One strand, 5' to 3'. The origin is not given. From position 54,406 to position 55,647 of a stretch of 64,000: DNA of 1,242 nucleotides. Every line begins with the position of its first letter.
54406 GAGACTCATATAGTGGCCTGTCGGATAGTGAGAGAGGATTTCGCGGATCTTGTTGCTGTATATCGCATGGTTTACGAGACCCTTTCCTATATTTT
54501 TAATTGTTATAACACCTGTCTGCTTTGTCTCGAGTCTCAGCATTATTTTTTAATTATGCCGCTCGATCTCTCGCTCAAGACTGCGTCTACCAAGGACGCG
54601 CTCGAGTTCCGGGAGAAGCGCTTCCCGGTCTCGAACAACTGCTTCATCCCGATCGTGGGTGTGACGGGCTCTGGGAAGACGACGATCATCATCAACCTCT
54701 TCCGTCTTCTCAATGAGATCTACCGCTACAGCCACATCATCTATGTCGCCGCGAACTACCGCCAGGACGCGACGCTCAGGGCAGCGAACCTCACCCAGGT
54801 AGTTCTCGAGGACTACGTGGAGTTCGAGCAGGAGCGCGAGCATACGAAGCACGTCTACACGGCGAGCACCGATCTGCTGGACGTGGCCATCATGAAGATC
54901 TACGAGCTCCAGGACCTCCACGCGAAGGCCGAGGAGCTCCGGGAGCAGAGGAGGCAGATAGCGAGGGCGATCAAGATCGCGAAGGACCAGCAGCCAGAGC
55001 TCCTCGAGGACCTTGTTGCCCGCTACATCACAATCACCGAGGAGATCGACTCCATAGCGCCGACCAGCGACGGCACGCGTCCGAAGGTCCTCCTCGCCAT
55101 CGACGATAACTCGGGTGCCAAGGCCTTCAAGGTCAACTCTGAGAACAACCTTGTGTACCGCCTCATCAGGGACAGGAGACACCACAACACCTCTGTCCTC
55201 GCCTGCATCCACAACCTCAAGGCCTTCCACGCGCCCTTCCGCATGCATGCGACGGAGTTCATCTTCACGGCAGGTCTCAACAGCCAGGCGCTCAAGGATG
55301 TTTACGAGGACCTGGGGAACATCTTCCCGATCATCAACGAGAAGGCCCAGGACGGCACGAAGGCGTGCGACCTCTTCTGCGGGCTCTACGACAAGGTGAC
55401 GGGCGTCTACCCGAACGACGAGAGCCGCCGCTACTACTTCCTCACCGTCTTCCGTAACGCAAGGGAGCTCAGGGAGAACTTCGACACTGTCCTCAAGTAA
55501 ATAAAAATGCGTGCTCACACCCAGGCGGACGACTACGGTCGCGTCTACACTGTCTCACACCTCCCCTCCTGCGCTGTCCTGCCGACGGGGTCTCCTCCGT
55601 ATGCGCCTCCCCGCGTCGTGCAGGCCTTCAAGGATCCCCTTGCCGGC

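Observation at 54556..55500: A32-like packaging ATPase carrying a ~100-aa coiled-coil insertion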

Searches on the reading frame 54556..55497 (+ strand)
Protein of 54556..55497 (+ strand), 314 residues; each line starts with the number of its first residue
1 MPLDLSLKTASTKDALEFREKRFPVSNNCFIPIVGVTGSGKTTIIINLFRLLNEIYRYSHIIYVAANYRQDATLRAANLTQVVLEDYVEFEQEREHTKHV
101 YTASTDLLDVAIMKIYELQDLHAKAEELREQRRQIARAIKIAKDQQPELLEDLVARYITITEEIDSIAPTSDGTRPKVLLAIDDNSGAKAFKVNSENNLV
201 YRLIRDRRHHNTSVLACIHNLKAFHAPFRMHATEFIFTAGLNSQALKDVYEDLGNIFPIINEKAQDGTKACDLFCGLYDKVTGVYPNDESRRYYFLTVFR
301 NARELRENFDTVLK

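Call 5: search_protein_families(library=pfam, proteins=[window:54556-55497:+], max_evalue=0.1)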
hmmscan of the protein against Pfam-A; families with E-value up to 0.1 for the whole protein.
window:54556-55497:+ (314 aa): 22 families
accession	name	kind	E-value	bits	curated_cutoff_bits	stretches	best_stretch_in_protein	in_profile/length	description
PF04665.18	Pox_A32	-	8.9e-06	25.8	22.8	1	31-90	16-75/242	Poxvirus A32 protein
PF19993.5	DO-GTPase2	-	5.1e-05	23.5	27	1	30-115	2-83/226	Double-GTPase 2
PF04851.21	ResIII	-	0.00035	21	22.5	1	31-89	26-83/164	Type III restriction enzyme, res subunit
PF02403.27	Seryl_tRNA_N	-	0.0013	19.4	28.2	1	108-169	28-88/108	Seryl-tRNA synthetase N-terminal domain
PF13245.12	AAA_19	-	0.0013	19.3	25.1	1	29-122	12-103/134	AAA domain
PF13401.12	AAA_22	-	0.0018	19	27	1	30-121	7-96/130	AAA domain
PF09848.15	SLFN-g3_helicase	-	0.0025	17.6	24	1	33-78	6-51/354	Schlafen group 3, DNA/RNA helicase domain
PF13191.12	AAA_16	-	0.0034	18.3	32.6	1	32-138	28-101/167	AAA ATPase domain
PF00448.28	SRP54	-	0.0035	17.5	22.7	1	31-98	4-70/196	SRP54-type protein, GTPase domain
PF01637.24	ATPase_2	-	0.0055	17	33.2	1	26-205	18-137/225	ATPase domain predominantly from Archaea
PF13173.12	AAA_14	-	0.0083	16.6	27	1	31-87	5-58/129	AAA domain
PF00437.27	T2SSE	-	0.021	13.9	24.9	1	5-56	119-170/370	Type II/IV secretion system protein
PF00931.28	NB-ARC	-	0.022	14.5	23.5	1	30-93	20-80/248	NB-ARC domain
PF07693.20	KAP_NTPase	-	0.026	14.2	20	1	38-105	30-96/293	KAP family P-loop domain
PF24883.2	NPHP3_N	-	0.038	14.6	24.8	1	26-106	20-96/164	Nephrocystin 3, N-terminal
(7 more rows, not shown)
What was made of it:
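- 54556..55500 (+): A32-like (FtsK-HerA superfamily) packaging ATPase CDS, 314 aa, = GL50803_0025071. Pfam Pox_A32 above cut-off (call 5).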

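Call 6: search_solved_structures(query=window:54556-55497:+, max_evalue=10, show_alignments=3)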
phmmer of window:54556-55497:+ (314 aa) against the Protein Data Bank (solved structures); distinct sequences matched with E-value up to 10: 20.
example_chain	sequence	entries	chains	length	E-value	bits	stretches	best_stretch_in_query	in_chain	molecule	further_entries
8wi4_A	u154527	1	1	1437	0.073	15.9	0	29-153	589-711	ATP-binding cassette sub-family C member 5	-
8wi2_A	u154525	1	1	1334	0.12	15.2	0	29-153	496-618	ATP-binding cassette sub-family C member 5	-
8wi5_A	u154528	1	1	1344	0.12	15.2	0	29-153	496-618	ATP-binding cassette sub-family C member 5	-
8kci_A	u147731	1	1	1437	0.14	15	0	29-154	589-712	ATP-binding cassette sub-family C member 5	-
8wi0_A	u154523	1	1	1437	0.15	14.8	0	29-153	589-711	ATP-binding cassette sub-family C member 5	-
8wi3_A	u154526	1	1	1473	0.17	14.7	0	29-153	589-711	ATP-binding cassette sub-family C member 5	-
9vrc_A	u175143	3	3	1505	0.5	13.1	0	31-53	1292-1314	ABC transporter C family member 13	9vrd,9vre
9vrb_A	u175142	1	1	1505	0.51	13.1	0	31-53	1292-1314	ABC transporter C family member 13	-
2n11_A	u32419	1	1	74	0.51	13.1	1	128-178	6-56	Unconventional myosin-VI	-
4q7l_A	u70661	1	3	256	0.53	13.1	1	23-106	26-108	Uncharacterized ABC transporter ATP-binding protein TM_0288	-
7nhk_0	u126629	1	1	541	0.57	13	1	12-94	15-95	ABC-F type ribosomal protection protein Lsa(A)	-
3uie_A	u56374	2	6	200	0.58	13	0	23-56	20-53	Adenylyl-sulfate kinase 1, chloroplastic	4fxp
4q7m_B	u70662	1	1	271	0.59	12.9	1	23-106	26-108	Uncharacterized ABC transporter ATP-binding protein TM_0288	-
2ga8_A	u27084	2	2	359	0.64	12.8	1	13-57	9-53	Hypothetical 39.9 kDa protein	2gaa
23pg_A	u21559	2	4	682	0.8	12.5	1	28-92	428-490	Iron-sulfur clusters transporter ABCB7, mitochondrial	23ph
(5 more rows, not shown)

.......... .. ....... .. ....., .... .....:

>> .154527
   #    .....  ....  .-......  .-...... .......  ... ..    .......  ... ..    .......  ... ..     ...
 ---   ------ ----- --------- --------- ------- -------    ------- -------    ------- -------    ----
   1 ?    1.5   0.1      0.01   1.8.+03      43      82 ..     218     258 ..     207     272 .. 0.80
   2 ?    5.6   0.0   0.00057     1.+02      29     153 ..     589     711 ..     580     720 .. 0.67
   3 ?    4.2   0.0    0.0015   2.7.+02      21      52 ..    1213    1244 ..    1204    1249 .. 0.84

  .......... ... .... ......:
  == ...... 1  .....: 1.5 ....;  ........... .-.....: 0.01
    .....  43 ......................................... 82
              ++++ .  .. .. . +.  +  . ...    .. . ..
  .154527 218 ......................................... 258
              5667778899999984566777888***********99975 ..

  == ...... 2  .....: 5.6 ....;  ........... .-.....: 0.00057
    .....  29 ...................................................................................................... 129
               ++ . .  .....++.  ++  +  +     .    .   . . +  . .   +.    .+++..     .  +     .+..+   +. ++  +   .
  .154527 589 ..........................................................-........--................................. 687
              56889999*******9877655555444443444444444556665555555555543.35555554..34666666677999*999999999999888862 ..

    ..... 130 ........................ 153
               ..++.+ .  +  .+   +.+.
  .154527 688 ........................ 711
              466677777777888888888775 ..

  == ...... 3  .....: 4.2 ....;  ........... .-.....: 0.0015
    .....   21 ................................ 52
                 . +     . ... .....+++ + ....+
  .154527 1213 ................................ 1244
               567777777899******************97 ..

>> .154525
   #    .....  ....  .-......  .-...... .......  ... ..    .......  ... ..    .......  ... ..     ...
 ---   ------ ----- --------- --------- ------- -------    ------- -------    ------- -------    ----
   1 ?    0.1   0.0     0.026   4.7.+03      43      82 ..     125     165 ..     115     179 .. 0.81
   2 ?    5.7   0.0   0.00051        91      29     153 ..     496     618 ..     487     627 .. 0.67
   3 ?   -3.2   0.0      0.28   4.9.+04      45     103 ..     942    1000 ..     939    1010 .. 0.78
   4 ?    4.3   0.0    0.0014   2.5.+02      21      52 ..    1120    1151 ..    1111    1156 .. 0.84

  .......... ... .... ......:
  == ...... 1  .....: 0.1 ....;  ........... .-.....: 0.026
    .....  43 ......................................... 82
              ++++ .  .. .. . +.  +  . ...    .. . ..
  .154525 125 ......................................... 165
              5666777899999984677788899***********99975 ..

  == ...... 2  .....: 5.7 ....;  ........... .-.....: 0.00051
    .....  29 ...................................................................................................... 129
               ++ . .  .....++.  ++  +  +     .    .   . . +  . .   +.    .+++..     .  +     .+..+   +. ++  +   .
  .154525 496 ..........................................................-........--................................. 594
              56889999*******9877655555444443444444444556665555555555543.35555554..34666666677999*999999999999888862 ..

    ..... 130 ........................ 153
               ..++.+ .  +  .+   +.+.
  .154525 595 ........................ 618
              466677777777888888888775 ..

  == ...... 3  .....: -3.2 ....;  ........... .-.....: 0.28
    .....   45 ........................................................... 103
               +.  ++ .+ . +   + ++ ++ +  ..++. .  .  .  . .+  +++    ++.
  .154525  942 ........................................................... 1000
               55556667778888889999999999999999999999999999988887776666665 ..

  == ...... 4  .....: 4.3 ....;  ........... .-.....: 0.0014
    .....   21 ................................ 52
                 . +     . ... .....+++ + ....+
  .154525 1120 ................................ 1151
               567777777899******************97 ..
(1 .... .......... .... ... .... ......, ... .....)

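Call 7: find_homologous_proteins(query=window:54556-55497:+, max_evalue=0.001)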
Query window:54556-55497:+ (314 aa): 9 proteins with E <= 0.001 among 1485 candidates.
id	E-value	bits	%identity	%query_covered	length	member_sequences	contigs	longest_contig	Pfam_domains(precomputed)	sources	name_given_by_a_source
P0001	3.9e-195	665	95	100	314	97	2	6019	PF04665.19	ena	-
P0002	1.5e-188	643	94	100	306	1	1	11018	PF04665.19,PF02403.28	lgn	-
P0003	3.9e-183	626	88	100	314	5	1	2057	PF04665.19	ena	-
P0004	1.8e-181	620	87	100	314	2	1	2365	PF04665.19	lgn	-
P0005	2.5e-181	620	89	100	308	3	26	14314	-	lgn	-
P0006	4.8e-171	586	83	100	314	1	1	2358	PF04665.19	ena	-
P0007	6.1e-116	405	60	100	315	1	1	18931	PF04665.19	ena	-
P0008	6.6e-116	405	61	100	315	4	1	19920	PF04665.19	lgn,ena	-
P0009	1.9e-30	125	84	25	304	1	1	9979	PF00245.26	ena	-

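Call 9: find_encoding_contigs(protein=P0008, flank=10000, max_places=4)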
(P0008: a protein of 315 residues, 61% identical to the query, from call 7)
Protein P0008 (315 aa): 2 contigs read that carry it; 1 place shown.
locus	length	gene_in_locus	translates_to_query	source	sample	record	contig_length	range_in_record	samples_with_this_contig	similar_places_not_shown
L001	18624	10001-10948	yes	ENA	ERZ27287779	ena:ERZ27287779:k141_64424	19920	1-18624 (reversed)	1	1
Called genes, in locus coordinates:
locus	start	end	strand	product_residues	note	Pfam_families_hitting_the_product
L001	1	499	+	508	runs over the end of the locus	-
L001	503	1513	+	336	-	-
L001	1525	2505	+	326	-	-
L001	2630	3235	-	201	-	-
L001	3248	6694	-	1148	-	PF03175:DNA_pol_B_2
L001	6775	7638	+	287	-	-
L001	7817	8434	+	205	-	-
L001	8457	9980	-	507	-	-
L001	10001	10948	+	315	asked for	PF04665:Pox_A32 (faint)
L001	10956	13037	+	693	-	-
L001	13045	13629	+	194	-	-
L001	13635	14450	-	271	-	PF01712:dNK, PF02223:Thymidylate_kin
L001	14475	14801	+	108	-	-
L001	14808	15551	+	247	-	-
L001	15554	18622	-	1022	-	?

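Call 10: find_encoding_contigs(protein=P0005, flank=10000, max_places=6)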
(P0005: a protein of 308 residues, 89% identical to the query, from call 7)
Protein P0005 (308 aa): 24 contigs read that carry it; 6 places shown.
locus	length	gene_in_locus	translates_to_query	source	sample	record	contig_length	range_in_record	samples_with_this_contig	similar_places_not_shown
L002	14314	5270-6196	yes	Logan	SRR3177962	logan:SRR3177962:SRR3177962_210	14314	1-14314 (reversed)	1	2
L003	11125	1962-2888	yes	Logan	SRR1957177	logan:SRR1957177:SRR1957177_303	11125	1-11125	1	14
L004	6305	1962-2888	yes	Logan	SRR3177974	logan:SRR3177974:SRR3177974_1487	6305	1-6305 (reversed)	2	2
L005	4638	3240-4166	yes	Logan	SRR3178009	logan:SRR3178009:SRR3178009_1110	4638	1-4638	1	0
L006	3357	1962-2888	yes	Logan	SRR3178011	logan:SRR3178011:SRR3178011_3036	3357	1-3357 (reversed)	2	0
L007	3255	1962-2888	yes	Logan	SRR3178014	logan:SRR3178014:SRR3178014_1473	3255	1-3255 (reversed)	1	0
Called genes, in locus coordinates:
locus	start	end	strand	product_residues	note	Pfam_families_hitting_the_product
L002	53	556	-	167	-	-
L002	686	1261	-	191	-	-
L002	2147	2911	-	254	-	PF12784:PDDEXK_2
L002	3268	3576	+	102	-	-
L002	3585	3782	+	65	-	-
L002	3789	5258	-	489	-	-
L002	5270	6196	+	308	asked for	-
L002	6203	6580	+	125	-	-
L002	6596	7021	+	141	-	-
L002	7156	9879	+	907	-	-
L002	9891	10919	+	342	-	-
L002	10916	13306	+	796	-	-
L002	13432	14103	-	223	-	-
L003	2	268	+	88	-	?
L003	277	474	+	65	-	-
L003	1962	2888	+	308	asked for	-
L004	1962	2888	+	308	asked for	-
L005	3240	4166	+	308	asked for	-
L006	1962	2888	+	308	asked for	-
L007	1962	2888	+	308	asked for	-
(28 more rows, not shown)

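Call 11: list_cluster_members(proteins=[window:54556-55497:+, window:36014-38437:-, window:56479-59094:+, window:53077-54540:-, window:26847-28112:+, window:38477-41431:+, window:60138-62456:+])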
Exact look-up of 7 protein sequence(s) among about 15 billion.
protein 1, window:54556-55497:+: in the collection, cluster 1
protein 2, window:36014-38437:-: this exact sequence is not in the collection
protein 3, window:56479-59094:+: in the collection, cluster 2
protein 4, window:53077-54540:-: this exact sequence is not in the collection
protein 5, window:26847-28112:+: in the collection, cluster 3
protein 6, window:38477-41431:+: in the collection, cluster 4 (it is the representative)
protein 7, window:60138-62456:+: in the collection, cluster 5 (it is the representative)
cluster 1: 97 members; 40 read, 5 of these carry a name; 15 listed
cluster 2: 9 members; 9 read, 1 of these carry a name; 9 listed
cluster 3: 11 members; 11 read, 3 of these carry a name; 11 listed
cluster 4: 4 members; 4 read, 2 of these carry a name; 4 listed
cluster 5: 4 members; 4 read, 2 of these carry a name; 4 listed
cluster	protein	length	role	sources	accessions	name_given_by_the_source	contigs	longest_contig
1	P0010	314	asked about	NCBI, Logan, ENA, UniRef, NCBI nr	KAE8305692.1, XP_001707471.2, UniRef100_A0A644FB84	hypothetical protein GL50803_0025071 [Giardia duodenalis] | Uncharacterized protein n=1 Tax=Giardia intestinalis (strain ATCC 50803 / WB clone C6) ... | hypothetical protein GL50803_0025071 [Giardia intestinalis]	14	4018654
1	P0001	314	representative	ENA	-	-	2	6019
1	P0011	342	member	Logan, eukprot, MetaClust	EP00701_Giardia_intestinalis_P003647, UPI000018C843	XP_001707471.1 Hypothetical protein GL50803_25071 [Giardia lamblia ATCC 50803] | status=active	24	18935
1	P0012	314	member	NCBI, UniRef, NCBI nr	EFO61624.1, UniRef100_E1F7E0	Hypothetical protein GLP15_3535 [Giardia lamblia P15] | Uncharacterized protein n=1 Tax=Giardia intestinalis (strain P15) TaxID=658858 ...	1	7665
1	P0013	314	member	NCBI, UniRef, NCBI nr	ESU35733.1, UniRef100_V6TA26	Hypothetical protein DHA2_150989 [Giardia duodenalis] | Uncharacterized protein n=1 Tax=Giardia intestinalis TaxID=5741 RepID=V6TA26_GIAIN | Hypothetical protein DHA2_150989 [Giardia intestinalis]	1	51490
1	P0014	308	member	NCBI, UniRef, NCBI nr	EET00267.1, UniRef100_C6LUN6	Hypothetical protein GL50581_2489 [Giardia duodenalis ATCC 50581] | Uncharacterized protein n=2 Tax=Giardia intestinalis TaxID=5741 RepID=C6LUN6_GIAIB | Hypothetical protein GL50581_2489 [Giardia intestinalis ATCC 50581]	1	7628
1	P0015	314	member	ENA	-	-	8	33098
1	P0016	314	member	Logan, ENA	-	-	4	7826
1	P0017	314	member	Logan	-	-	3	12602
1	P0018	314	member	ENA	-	-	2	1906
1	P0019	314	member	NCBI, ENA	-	-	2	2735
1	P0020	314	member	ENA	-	-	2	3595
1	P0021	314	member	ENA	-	-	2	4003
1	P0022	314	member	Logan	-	-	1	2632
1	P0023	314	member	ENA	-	-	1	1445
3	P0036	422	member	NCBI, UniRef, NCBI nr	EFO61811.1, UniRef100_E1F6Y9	Protein 21.1 [Giardia lamblia P15] | Protein 21.1 n=1 Tax=Giardia intestinalis (strain P15) TaxID=658858 RepID=E1F6Y9_GIAIA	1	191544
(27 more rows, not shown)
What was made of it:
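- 54556..55500 (+): Exact match to KAE8305692.1 / XP_001707471.2 (call 11).
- The gene is present in isolates WB, DHA2, P15 and GS (call 11).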

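Call 28: find_homologous_proteins(query=A1, max_evalue=10)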
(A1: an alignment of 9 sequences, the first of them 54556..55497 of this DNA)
Query A1 (9 sequences) (314 aa, profile of the alignment): 9 proteins with E <= 10 among 5904 candidates.
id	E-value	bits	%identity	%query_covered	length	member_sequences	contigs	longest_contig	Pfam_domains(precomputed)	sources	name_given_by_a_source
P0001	1.4e-196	670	95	100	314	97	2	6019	PF04665.19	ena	-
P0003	1.5e-195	667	88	100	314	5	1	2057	PF04665.19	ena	-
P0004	3.7e-195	666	87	100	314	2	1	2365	PF04665.19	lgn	-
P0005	8.2e-188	642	89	100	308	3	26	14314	-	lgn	-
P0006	2.5e-187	640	83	100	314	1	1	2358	PF04665.19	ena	-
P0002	5.4e-185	632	94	100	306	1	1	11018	PF04665.19,PF02403.28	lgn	-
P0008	2.1e-174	597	61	100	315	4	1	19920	PF04665.19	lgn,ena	-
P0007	5.1e-174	596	60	100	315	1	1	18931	PF04665.19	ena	-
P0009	4.0e-28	117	84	25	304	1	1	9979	PF00245.26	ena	-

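Call 30: search_protein_families(library=phrogs, proteins=[window:54556-55497:+], max_evalue=0.01)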
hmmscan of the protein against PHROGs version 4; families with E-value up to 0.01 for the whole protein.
window:54556-55497:+ (314 aa): 1 family
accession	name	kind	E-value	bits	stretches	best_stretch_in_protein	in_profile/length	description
phrog_800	-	head and packaging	0.0051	16.5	1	12-110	13-98/511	terminase small subunit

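Call 31: find_related_loci(query=A1, collection=viral_contigs, flank=10000)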
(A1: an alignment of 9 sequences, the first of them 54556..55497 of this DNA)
Query A1 (314 aa) in viral_contigs; peptide patterns used: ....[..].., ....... (x = any residue, [..] = any of these).
199 stretches matched a pattern, but none encodes a relative of the query by tblastn (E <= 1e-3).

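Call 32: search_dna_similar(query=window:54556-55497:+, collection=phages, mode=protein, max_evalue=1)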
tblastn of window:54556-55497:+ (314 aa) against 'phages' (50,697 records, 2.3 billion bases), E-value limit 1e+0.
No match.
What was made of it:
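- Tried and rejected: The IMG/VR scan and the phage tblastn found nothing (calls 31, 32).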

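Call 35: predict_structure(alignment_id=A1)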
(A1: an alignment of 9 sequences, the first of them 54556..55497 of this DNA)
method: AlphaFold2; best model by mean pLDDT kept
length: 314 residues; sequences in the alignment: 9
mean_pLDDT: 50.4   pTM: 0.49
mean pLDDT of the five models: 50.4, 49.0, 48.5, 40.7, 39.9
residues with pLDDT >= 90: 36; 70-90: 27; 50-70: 67; < 50: 184
segments of 3 or more residues with pLDDT < 50: 1-43, 67-76, 184-314
pLDDT, mean of each block of 10 residues (from residue 1): 28 32 35 39 53 60 57 50 60 63 64 70 90 95 90 95 89 71 45 36 35 26 22 28 36 28 30 40 41 31 32 29
secondary structure, 60 per line:
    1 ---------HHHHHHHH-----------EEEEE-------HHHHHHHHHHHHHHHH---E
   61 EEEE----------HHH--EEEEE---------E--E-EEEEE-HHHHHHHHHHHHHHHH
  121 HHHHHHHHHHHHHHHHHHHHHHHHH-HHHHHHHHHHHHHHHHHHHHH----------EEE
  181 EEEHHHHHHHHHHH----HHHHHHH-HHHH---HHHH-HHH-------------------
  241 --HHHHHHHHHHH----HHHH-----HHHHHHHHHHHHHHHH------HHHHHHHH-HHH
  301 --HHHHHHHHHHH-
elements in order: H10-17 E29-33 H41-56 E60-64 E80-84 E99-103 H105-145 H147-167 E178-183 H184-194 H199-205 H207-210 H214-217 H243-253 H258-261 H267-282 H289-296 H303-313
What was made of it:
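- Tried and rejected: It failed apart from the hairpin (pLDDT 50, call 35).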

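Call 38: search_protein_families(library=pfam, proteins=[P0008], max_evalue=0.01)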
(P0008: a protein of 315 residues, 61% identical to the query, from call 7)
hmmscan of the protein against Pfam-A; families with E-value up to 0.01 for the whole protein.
P0008 (315 aa): 8 families
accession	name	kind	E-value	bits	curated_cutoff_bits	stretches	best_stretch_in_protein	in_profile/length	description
PF04665.18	Pox_A32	-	3.9e-06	26.9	22.8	1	31-91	16-76/242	Poxvirus A32 protein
PF04851.21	ResIII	-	0.00043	20.7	22.5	1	15-87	11-81/164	Type III restriction enzyme, res subunit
PF19993.5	DO-GTPase2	-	0.0017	18.5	27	1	30-63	2-34/226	Double-GTPase 2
PF13173.12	AAA_14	-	0.0056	17.1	27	0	32-86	6-57/129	AAA domain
PF13245.12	AAA_19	-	0.0062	17.2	25.1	1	30-75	13-58/134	AAA domain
PF01591.24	6PF2K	-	0.0066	16.2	27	1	32-89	17-73/223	6-phosphofructo-2-kinase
PF07693.20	KAP_NTPase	-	0.0067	16.2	20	1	38-182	30-159/293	KAP family P-loop domain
PF13191.12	AAA_16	-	0.0068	17.4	32.6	0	30-159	26-124/167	AAA ATPase domain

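Call 39: search_protein_representatives(alignment_id=A1)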
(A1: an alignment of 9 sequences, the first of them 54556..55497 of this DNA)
Query: 9 sequences, 314 profile positions. Proteins with E-value up to 0.001 (for the whole library): 36; up to 1e-10: 7; up to 1e-30: 2. The best 36 are listed.
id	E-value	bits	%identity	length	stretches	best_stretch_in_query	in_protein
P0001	4.6e-197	670.2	-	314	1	1-314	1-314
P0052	5.5e-58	213.3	-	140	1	1-103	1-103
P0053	3.6e-30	121.9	-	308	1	20-305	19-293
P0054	5.5e-27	111.5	-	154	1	73-199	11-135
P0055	1.1e-26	110.5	-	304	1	19-314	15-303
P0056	1.5e-18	83.7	-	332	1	20-285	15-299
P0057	2.5e-15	73.2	-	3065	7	166-206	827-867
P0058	1.5e-10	57.5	-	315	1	5-253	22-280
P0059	5.5e-10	55.6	-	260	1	10-254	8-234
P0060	5.4e-08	49.1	-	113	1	175-256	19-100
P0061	4.9e-07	45.9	-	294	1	11-255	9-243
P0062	5.7e-07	45.7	-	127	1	188-299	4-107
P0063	1.8e-06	44.0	-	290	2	21-66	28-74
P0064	2.8e-06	43.4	-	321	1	29-256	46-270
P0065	5.7e-06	42.4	-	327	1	59-298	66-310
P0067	2.3e-05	40.4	-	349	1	21-313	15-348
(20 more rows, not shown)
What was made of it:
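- An hmmsearch against 1.84 billion cluster representatives found 36 relatives (call 39).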
